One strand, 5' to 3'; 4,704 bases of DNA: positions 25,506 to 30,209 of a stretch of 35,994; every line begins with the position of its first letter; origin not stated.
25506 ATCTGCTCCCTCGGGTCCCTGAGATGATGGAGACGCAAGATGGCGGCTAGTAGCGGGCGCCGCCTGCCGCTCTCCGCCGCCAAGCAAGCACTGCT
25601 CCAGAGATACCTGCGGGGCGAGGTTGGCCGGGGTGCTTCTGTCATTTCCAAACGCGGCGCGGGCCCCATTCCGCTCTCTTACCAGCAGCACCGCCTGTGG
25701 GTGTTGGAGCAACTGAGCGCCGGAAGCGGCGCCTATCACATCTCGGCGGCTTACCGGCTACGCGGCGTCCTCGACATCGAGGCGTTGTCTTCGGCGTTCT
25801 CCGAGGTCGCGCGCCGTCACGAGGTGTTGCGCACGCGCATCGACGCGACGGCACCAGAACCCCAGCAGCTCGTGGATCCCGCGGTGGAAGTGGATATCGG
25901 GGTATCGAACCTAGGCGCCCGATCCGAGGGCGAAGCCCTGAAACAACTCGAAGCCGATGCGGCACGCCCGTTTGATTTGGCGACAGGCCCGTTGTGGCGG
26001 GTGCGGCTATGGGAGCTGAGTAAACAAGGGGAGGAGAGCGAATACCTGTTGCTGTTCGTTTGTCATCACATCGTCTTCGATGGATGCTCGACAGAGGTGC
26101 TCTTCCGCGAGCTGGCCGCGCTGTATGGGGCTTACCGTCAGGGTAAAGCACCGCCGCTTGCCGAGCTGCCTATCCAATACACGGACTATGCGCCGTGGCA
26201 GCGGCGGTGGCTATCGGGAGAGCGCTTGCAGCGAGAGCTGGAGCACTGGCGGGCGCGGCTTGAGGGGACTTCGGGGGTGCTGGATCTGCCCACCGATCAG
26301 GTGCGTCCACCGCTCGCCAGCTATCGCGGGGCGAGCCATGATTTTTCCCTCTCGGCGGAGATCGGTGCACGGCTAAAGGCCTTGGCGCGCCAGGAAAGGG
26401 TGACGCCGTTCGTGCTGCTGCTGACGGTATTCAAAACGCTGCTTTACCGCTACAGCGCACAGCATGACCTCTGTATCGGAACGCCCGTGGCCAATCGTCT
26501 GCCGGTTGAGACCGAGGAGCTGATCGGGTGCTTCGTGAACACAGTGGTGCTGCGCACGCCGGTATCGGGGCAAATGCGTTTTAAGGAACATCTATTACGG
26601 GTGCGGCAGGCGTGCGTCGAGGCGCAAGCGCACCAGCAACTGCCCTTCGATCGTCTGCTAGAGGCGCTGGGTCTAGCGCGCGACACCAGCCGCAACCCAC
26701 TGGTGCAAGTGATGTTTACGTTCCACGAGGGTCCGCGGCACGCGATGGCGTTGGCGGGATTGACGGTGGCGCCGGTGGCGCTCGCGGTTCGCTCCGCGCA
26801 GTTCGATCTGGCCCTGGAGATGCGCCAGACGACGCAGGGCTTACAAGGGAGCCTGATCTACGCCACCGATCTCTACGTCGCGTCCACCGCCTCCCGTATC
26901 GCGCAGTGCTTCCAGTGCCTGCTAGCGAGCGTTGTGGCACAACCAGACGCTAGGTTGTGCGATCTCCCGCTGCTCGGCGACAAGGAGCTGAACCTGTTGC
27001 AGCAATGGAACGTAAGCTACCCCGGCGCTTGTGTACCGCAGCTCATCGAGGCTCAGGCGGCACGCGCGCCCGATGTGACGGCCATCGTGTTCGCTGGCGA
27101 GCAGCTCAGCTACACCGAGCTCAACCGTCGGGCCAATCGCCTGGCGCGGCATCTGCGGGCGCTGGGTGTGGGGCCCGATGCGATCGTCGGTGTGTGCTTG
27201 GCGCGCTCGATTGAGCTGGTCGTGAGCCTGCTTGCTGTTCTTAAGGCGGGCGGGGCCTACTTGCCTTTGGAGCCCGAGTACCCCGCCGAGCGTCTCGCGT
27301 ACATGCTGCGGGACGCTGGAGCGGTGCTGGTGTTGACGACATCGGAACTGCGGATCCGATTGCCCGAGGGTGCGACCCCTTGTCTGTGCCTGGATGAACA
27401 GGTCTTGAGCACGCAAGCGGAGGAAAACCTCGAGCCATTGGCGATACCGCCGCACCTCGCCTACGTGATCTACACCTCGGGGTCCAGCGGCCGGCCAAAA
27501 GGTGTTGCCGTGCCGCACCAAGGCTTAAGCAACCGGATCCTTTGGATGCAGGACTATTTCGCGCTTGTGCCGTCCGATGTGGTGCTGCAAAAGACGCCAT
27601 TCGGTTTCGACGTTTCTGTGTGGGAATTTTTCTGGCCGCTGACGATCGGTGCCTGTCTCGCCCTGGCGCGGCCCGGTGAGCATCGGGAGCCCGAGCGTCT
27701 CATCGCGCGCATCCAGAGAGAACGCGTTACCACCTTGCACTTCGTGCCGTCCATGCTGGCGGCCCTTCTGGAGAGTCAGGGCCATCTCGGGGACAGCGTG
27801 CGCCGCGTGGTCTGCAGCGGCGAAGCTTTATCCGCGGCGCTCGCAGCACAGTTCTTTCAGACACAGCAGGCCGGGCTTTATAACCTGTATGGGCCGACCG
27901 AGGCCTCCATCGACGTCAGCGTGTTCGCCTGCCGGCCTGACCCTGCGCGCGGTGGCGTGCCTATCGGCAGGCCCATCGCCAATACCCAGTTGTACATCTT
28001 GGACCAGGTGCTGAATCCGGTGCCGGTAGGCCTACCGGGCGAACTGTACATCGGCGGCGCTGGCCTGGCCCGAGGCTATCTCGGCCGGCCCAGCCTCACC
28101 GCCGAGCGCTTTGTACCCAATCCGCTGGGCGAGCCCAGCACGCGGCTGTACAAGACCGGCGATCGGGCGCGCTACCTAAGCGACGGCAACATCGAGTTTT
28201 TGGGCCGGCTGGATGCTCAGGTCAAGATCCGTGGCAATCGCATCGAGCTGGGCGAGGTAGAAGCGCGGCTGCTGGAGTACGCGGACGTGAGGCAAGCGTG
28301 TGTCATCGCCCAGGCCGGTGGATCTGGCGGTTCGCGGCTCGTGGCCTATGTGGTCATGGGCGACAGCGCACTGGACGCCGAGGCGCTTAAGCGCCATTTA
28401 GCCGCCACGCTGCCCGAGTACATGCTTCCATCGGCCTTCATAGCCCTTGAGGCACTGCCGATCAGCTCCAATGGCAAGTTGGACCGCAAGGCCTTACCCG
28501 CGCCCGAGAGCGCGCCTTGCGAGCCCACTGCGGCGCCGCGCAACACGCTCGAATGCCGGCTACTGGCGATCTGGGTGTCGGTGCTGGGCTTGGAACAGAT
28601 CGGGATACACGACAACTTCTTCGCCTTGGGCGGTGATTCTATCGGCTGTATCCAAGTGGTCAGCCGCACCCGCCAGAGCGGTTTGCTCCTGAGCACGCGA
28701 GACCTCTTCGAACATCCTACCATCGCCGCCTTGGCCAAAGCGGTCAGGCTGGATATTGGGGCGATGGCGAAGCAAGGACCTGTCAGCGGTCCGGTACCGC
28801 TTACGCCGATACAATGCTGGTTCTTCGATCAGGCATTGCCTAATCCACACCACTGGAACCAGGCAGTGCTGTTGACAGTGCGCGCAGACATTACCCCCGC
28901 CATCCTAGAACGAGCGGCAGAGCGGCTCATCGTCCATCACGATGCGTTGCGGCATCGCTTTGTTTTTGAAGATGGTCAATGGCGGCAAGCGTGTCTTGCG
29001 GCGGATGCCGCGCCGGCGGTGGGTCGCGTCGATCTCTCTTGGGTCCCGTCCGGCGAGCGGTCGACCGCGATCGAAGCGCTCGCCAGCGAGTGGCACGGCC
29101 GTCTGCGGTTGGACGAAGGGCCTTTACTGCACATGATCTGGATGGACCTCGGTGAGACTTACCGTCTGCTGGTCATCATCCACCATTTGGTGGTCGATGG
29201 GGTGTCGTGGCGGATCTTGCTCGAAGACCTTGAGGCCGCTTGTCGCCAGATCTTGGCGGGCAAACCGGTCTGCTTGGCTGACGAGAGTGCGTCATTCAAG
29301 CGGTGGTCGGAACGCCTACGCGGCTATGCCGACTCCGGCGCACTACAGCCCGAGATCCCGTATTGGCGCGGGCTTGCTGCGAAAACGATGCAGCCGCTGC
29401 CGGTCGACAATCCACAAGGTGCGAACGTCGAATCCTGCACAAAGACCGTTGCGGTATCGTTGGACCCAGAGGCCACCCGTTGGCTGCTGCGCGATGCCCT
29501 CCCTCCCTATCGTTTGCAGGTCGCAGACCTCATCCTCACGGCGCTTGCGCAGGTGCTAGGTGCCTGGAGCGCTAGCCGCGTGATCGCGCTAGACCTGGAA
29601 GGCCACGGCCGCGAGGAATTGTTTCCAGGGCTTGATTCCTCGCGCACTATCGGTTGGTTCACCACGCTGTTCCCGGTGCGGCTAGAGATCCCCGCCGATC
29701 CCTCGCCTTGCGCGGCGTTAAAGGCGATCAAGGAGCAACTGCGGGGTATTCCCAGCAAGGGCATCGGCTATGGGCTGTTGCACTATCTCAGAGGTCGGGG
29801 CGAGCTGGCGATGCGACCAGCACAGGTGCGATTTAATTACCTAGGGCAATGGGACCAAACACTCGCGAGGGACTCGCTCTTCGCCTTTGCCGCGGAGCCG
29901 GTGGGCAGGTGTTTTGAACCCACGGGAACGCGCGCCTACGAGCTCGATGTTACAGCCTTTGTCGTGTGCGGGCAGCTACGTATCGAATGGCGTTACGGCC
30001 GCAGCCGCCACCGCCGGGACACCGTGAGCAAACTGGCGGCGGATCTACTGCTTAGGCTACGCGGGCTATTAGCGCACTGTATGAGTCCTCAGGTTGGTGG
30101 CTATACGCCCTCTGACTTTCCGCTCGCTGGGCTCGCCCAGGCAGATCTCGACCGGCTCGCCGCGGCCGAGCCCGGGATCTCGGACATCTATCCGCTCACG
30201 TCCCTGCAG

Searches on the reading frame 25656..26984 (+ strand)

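Call 83: search_protein_families(library=pfam, proteins=[window:25656-26984:+], max_evalue=0.001)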
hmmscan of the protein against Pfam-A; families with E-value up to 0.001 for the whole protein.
window:25656-26984:+ (443 aa): 2 families
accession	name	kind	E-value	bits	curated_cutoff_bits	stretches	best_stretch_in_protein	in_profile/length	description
PF00668.25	Condensation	-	3.4e-96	323.2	30.6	1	5-442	5-449/456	Condensation domain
PF07247.17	AATase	-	1.8e-05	23.9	22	1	105-175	133-202/500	Alcohol acetyltransferase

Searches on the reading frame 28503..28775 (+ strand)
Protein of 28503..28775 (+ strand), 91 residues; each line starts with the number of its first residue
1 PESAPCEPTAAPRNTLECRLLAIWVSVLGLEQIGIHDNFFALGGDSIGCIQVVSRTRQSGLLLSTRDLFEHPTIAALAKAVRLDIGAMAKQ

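Call 84: search_protein_families(library=pfam, proteins=[window:28503-28775:+], max_evalue=0.001)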
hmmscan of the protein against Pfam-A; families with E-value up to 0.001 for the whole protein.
window:28503-28775:+ (91 aa): 1 family
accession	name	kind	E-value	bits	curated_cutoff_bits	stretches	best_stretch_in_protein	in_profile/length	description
PF00550.31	PP-binding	-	2.6e-15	56.8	20.8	1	19-81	2-67/67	Phosphopantetheine attachment site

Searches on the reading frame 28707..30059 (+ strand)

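Call 83: search_protein_families(library=pfam, proteins=[window:28707-30059:+], max_evalue=0.001)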
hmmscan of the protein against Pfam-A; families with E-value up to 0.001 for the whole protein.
window:28707-30059:+ (451 aa): 1 family
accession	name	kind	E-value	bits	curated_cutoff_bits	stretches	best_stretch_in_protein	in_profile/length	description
PF00668.25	Condensation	-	1.6e-64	218.7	30.6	1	28-445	3-424/456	Condensation domain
